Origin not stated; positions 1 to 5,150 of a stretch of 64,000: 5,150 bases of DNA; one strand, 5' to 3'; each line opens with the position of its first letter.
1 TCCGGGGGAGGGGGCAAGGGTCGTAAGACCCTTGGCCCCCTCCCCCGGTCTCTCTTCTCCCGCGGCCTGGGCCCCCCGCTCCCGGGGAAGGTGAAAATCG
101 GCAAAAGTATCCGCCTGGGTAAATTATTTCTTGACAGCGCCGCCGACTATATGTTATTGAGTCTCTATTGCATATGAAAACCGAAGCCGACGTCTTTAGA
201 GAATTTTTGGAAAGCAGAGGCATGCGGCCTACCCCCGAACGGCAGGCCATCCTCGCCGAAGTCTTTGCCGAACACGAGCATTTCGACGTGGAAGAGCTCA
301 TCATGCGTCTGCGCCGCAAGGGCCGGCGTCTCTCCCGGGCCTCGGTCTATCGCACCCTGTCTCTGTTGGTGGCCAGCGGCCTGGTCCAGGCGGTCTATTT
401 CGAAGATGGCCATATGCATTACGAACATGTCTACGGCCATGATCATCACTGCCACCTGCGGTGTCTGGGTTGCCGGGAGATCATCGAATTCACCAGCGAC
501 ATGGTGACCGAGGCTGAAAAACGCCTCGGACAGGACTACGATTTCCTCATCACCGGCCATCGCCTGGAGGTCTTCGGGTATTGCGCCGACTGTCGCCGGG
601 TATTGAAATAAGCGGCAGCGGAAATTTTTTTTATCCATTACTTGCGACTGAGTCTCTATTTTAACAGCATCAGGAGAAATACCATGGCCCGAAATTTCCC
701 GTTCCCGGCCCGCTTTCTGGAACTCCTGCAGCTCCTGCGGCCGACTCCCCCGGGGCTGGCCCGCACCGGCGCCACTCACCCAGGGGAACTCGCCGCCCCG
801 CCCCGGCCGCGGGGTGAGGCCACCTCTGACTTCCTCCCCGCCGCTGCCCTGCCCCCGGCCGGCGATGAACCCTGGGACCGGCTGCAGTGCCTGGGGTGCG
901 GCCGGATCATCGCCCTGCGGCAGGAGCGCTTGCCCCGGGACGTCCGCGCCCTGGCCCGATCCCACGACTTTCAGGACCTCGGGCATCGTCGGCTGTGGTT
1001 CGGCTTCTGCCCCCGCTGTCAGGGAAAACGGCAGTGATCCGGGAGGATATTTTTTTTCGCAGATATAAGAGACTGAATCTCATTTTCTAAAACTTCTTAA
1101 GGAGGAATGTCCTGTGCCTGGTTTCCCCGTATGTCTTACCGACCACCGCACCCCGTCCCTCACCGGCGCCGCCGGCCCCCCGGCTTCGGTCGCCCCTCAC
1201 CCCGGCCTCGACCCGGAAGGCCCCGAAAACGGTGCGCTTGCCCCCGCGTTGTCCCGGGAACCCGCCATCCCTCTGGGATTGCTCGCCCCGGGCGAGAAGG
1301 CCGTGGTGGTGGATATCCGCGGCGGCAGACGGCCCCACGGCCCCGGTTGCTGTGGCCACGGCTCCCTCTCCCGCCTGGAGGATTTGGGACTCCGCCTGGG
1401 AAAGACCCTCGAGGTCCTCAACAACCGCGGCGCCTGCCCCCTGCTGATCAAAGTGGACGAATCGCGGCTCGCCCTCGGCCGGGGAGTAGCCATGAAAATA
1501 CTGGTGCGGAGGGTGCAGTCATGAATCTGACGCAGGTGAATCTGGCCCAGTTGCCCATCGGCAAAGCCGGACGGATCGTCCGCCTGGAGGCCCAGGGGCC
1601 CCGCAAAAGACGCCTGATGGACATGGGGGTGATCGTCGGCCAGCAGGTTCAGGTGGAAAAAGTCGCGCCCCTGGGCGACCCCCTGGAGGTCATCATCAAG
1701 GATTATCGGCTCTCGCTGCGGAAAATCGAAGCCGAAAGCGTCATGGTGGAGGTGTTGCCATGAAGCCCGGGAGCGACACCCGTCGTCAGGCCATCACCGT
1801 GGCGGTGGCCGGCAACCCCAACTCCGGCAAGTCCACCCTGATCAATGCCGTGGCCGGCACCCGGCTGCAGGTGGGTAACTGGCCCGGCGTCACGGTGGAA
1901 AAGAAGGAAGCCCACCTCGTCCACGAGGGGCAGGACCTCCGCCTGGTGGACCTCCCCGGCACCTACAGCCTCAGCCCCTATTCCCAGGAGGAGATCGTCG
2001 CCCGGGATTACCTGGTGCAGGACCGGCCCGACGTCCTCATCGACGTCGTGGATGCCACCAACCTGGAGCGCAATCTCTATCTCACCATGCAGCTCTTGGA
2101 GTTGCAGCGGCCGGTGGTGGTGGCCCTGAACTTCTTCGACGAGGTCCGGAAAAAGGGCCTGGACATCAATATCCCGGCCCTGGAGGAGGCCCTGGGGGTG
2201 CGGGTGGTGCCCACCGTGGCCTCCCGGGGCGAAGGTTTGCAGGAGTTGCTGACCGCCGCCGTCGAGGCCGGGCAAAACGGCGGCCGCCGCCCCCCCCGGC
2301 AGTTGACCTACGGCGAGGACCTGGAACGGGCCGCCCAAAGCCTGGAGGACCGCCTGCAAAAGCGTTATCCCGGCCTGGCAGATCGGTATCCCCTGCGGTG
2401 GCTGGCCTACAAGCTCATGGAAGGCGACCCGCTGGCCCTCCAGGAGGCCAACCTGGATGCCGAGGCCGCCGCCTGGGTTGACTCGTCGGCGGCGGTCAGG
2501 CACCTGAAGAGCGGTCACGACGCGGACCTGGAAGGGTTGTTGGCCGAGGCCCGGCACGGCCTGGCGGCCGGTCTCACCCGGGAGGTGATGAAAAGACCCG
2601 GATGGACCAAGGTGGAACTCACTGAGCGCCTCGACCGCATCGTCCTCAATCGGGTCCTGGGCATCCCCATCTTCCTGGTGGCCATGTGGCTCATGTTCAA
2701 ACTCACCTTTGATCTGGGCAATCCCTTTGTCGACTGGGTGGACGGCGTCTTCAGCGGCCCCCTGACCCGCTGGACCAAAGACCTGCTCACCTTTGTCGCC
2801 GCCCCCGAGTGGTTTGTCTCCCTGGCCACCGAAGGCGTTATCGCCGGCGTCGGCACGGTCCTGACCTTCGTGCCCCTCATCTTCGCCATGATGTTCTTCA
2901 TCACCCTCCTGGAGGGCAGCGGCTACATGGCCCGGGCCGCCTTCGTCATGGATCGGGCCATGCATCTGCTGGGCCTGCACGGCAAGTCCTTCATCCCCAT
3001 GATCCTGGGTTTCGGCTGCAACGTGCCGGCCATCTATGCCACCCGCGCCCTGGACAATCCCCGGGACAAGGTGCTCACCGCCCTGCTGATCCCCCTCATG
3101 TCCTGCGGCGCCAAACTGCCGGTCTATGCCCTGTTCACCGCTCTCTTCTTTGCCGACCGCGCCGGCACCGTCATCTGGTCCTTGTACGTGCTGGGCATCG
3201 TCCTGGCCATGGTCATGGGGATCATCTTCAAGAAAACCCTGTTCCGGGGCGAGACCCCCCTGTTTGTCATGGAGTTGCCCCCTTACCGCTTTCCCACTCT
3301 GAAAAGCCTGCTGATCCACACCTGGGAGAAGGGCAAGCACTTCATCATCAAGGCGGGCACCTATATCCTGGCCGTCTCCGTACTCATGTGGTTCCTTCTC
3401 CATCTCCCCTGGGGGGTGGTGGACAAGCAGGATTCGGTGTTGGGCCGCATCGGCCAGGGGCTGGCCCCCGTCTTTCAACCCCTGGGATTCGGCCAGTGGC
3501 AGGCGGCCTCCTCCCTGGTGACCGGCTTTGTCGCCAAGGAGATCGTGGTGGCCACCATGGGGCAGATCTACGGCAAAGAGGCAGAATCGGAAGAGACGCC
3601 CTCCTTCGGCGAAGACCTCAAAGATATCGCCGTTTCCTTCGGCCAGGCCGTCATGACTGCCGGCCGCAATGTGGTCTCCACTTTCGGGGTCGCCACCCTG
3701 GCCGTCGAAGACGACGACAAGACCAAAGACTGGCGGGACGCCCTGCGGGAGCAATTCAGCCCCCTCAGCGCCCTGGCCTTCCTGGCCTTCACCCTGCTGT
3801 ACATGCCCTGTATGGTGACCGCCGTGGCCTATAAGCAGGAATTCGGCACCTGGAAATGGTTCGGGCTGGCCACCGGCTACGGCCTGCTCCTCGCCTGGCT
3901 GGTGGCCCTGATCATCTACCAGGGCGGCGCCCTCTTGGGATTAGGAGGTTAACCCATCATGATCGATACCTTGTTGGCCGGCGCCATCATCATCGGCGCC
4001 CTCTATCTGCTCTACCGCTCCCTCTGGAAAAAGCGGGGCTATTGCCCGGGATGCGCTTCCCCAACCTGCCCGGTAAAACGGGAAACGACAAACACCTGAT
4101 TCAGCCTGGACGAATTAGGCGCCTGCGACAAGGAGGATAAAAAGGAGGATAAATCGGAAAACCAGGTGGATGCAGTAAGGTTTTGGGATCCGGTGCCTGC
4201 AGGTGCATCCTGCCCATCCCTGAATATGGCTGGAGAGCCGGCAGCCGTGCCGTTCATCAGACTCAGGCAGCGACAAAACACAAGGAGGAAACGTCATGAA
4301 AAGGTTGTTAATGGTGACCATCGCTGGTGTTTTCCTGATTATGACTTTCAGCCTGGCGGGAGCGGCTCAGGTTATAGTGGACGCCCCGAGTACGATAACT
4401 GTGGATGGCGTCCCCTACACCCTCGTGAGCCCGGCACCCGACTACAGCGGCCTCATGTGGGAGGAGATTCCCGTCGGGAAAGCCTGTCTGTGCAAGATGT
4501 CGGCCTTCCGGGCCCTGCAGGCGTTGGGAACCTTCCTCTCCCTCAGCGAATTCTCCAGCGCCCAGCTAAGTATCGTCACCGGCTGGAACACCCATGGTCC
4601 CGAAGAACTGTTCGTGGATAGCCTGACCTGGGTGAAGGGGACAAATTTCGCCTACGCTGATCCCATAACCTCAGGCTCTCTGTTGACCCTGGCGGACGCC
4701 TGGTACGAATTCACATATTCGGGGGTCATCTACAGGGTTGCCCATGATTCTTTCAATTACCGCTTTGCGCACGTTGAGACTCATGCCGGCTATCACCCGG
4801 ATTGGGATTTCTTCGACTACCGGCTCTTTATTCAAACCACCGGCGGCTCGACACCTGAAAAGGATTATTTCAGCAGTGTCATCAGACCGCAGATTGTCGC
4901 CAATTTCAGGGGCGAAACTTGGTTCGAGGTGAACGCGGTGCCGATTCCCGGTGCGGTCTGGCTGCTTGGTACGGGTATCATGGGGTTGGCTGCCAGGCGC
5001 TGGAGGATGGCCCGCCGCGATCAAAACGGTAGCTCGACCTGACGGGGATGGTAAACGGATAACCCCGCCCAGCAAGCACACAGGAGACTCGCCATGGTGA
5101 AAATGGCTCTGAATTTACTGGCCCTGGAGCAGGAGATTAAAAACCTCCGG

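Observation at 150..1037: Fur paralogue reduced to the C-terminal metal-binding domain, sharing an exact 12-mer operator-like motif with fur, directly upstream of feoAAB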

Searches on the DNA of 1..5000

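Call 55: search_rna_families(source=window, start=1, end=5000, threshold=evalue, max_evalue=1)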
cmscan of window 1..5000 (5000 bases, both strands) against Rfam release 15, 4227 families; matches with E-value up to 1: 11.
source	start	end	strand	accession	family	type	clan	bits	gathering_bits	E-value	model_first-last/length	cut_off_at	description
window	1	49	-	RF00988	mir-657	Gene; miRNA;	-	27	69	0.041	1-86/86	no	mir-657 microRNA precursor family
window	4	46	-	RF03946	mir-3132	Gene; miRNA;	-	26.6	84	0.21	1-75/75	no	mir-3132 microRNA precursor family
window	4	45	-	RF04279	mir-H20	Gene; miRNA;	CL00141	26.5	99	0.1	4-79/82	no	mir-H20 microRNA precursor family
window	1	56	+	RF03964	mir-H1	Gene; miRNA;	-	26.1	97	0.44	8-85/85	5'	mir-H1 microRNA precursor family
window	1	50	+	RF04279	mir-H20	Gene; miRNA;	CL00141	25.1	99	0.22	1-82/82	no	mir-H20 microRNA precursor family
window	2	48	+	RF03383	mir-1976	Gene; miRNA;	-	23.6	71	0.2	1-52/52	no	mir-1976 microRNA precursor family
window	1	57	+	RF00802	mir-207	Gene; miRNA;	-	22.8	88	0.76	10-78/78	5'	mir-207 microRNA precursor family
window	4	46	-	RF01918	mir-1249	Gene; miRNA;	-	21.6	83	0.52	8-67/75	no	mir-1249 microRNA precursor family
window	1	63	+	RF00912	mir-877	Gene; miRNA;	-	21.5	47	0.98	16-86/86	5'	mir-877 microRNA precursor family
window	2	131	-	RF00516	ylbH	Cis-reg; leader;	-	19.3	50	0.75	1-122/122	no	ylbH leader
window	520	554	-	RF01129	sR44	Gene; snRNA; snoRNA; CD-box;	-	18.6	45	0.3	1-55/55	no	Small nucleolar RNA sR44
